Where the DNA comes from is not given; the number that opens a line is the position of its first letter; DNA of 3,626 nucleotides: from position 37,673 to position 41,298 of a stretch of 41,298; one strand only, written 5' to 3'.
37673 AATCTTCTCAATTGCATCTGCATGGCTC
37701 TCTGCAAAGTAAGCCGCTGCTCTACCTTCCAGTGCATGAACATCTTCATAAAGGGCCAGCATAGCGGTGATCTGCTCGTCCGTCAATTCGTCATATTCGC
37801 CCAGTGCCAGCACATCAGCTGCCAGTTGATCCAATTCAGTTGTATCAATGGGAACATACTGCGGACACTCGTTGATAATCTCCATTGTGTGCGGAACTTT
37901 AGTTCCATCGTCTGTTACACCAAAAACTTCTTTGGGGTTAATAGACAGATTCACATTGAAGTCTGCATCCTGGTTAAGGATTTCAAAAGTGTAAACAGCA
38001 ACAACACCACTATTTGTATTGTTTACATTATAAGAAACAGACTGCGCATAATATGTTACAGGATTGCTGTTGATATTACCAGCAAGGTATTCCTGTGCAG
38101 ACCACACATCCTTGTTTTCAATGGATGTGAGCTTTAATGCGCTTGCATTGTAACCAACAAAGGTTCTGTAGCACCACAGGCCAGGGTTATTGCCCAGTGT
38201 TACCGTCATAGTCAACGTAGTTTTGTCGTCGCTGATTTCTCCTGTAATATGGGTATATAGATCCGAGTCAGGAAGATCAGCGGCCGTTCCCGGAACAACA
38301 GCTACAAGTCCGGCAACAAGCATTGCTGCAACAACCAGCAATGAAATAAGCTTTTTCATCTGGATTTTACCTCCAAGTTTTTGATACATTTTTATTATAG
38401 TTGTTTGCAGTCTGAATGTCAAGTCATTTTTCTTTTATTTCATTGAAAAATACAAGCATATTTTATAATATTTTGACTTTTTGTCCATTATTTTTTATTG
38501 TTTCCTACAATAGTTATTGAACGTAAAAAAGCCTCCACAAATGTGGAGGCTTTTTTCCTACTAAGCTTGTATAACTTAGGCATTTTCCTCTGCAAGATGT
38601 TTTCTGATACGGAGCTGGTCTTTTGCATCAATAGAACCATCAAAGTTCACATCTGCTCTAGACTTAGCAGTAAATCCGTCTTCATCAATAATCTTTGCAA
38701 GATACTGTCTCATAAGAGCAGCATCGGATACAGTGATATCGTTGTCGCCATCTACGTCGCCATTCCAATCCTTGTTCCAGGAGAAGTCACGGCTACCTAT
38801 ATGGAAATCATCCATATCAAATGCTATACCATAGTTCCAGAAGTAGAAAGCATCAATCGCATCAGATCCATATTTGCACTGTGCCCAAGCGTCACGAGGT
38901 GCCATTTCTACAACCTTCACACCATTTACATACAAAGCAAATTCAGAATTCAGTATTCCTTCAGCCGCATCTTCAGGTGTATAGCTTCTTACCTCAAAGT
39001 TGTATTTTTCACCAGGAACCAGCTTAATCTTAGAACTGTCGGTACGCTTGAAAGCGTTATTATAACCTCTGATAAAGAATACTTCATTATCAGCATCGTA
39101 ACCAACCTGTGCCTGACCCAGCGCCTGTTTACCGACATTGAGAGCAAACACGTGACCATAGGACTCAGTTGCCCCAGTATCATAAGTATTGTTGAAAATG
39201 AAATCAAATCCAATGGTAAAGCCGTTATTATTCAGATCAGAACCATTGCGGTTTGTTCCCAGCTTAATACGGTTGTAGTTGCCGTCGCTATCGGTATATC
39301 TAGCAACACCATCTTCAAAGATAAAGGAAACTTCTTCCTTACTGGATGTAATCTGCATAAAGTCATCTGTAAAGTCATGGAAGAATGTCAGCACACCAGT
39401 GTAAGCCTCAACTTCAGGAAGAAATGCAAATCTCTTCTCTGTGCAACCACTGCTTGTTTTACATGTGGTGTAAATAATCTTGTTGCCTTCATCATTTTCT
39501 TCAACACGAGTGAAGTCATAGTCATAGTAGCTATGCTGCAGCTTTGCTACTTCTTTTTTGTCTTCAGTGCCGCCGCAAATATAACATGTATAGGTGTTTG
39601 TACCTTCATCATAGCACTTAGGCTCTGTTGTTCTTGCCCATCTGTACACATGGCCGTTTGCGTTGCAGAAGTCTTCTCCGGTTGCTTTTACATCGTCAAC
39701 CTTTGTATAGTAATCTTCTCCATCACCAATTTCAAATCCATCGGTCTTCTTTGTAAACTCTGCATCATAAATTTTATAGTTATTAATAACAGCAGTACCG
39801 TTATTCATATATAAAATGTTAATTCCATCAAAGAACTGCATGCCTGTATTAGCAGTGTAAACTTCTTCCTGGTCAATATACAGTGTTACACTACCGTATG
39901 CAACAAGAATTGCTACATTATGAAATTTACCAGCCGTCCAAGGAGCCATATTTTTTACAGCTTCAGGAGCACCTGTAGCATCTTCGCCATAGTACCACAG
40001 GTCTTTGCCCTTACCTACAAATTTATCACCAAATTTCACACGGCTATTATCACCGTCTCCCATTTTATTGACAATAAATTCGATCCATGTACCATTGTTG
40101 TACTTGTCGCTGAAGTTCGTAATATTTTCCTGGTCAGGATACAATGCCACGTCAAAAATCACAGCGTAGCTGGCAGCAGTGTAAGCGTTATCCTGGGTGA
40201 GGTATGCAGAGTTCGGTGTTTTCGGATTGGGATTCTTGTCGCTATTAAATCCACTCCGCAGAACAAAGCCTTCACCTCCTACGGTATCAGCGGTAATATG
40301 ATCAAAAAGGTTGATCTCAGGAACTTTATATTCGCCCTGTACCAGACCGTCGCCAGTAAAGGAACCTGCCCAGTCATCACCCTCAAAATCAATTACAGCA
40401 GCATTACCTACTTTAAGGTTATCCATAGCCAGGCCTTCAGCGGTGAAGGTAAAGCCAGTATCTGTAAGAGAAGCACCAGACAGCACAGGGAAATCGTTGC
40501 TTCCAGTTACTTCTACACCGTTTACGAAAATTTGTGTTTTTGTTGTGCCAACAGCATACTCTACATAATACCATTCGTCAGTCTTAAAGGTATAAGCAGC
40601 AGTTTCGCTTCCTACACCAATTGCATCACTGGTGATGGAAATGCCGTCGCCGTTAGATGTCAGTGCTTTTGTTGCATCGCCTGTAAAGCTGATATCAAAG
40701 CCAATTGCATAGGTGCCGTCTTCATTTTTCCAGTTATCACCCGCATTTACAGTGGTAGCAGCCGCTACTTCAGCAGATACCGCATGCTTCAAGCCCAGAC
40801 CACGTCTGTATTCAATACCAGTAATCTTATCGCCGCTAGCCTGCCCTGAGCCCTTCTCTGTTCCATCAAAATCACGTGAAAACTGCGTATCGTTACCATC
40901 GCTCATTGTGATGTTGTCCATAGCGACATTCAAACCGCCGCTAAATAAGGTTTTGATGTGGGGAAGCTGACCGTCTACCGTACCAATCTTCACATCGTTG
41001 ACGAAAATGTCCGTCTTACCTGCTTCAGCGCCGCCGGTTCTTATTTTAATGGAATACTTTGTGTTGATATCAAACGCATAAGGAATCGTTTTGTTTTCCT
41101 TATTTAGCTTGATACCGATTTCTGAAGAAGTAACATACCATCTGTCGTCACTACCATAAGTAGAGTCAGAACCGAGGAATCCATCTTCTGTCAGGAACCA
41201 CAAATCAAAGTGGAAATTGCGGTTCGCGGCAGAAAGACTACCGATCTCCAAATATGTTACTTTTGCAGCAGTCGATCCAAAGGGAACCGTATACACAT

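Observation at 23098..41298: Cohesin-dockerin surface-display set whose cargo is not cellulolytic (phosphatase, DUF4838, multi-LamG)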

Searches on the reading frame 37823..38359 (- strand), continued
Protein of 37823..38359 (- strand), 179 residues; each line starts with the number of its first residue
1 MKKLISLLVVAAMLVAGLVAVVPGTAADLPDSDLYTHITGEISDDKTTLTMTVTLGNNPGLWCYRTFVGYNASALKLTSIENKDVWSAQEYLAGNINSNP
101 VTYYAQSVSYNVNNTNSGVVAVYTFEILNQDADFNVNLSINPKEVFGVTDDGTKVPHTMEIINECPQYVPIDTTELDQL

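Call 72: search_protein_families(library=pfam, proteins=[L001:1004-2695:+, L001:2993-4237:+, L001:4301-5155:+, L001:5210-6448:+, L001:875-1678:-, L001:50-760:-], max_evalue=0.0001)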
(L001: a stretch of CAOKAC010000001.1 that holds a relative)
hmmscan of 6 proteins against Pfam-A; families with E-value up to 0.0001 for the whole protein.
L001:1004-2695:+ (563 aa): 5 families
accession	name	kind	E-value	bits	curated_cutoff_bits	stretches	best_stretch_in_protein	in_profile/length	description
PF22505.1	RNase_J_b_CASP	-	2.1e-49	166.9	27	1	233-357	2-126/126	Ribonuclease J, beta-CASP domain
PF17770.6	RNase_J_C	-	2.3e-34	118.9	23.8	1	462-563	1-102/102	Ribonuclease J C-terminal domain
PF00753.33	Lactamase_B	-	1.2e-13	51.9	22.7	1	29-123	6-93/196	Metallo-beta-lactamase superfamily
PF07521.17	RMMBL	-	5.5e-11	42.7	21.6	1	372-419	13-58/63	Zn-dependent metallo-hydrolase RNA specificity domain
PF12706.13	Lactamase_B_2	-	1.4e-08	35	27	1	41-173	3-144/200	Beta-lactamase superfamily domain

L001:2993-4237:+ (414 aa): 2 families
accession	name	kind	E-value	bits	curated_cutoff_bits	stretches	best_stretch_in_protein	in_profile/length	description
PF01136.24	Peptidase_U32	-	1.5e-88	296.5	22.4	1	83-317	3-232/233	Peptidase family U32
PF16325.11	Peptidase_U32_C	-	5.3e-16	59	28.2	1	332-412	3-83/83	Peptidase family U32 C-terminal domain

L001:4301-5155:+ (284 aa): 1 family
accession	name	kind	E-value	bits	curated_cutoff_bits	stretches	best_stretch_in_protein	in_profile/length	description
PF02673.24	BacA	-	5.6e-86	288.8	33.4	1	11-274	2-256/257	Bacitracin resistance protein BacA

L001:5210-6448:+ (412 aa): 2 families
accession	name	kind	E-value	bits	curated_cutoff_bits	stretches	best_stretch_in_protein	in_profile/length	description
PF01966.28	HD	-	4.2e-09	37.1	22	1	99-238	4-114/116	HD domain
PF13286.11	HD_assoc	-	2.7e-06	28.3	22.2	0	374-396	68-90/91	Phosphohydrolase-associated domain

L001:875-1678:- (267 aa): 0 families

L001:50-760:- (236 aa): 0 families

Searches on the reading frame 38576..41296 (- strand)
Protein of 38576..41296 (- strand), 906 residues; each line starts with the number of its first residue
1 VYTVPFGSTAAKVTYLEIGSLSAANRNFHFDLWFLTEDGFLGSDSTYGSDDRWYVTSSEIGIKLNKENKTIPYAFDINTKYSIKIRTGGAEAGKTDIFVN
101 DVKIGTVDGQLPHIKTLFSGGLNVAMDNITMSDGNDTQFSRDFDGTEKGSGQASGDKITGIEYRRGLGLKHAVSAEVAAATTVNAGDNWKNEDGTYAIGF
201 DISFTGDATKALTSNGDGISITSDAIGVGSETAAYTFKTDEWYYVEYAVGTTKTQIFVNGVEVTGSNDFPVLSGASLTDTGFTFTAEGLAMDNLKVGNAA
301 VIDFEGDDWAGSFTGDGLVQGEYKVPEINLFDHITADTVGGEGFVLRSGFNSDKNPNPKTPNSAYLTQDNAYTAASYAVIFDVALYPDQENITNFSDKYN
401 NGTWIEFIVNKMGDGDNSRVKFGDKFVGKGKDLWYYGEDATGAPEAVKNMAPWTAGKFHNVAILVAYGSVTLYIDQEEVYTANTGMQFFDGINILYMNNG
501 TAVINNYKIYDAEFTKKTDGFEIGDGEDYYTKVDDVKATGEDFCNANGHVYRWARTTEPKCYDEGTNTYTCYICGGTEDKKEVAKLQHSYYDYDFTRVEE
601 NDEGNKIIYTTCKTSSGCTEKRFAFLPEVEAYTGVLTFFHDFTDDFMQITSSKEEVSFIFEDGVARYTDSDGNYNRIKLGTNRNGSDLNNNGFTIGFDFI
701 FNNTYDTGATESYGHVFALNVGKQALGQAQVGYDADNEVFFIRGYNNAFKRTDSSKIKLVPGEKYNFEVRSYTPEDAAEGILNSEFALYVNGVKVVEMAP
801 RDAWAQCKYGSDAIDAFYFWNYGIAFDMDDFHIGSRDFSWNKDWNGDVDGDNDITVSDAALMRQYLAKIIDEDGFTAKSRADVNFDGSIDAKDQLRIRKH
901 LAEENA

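Call 5: search_protein_families(library=pfam, proteins=[window:38576-41296:-], max_evalue=1)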
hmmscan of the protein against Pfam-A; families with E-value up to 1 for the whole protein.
window:38576-41296:- (906 aa): 6 families
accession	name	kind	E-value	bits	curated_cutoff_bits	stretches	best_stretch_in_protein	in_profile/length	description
PF00404.24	Dockerin_1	-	1.4e-10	41.7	22.9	1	846-901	2-56/57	Dockerin type I domain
PF13385.13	Laminin_G_3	-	2.8e-07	31.2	27.6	2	402-487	31-110/151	Concanavalin A-like lectin/glucanases superfamily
PF22925.3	TS_C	-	0.0044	17.1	27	1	448-485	122-160/202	Trans-sialidase, C-terminal domain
PF06439.18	3keto-disac_hyd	-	0.023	15.2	26.8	1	231-269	116-154/187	3-keto-disaccharide hydrolase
PF18573.7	BclA_C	-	0.033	14.5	38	1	235-280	40-90/128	BclA C-terminal domain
PF01620.22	Pollen_allerg_2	-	0.3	11.9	28.2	0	171-211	46-85/141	Ribonuclease (pollen allergen)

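Call 29: search_protein_families(library=ncbifam, proteins=[window:38576-41296:-], max_evalue=0.01)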
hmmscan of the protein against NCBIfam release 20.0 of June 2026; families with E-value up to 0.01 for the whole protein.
window:38576-41296:- (906 aa): 0 families
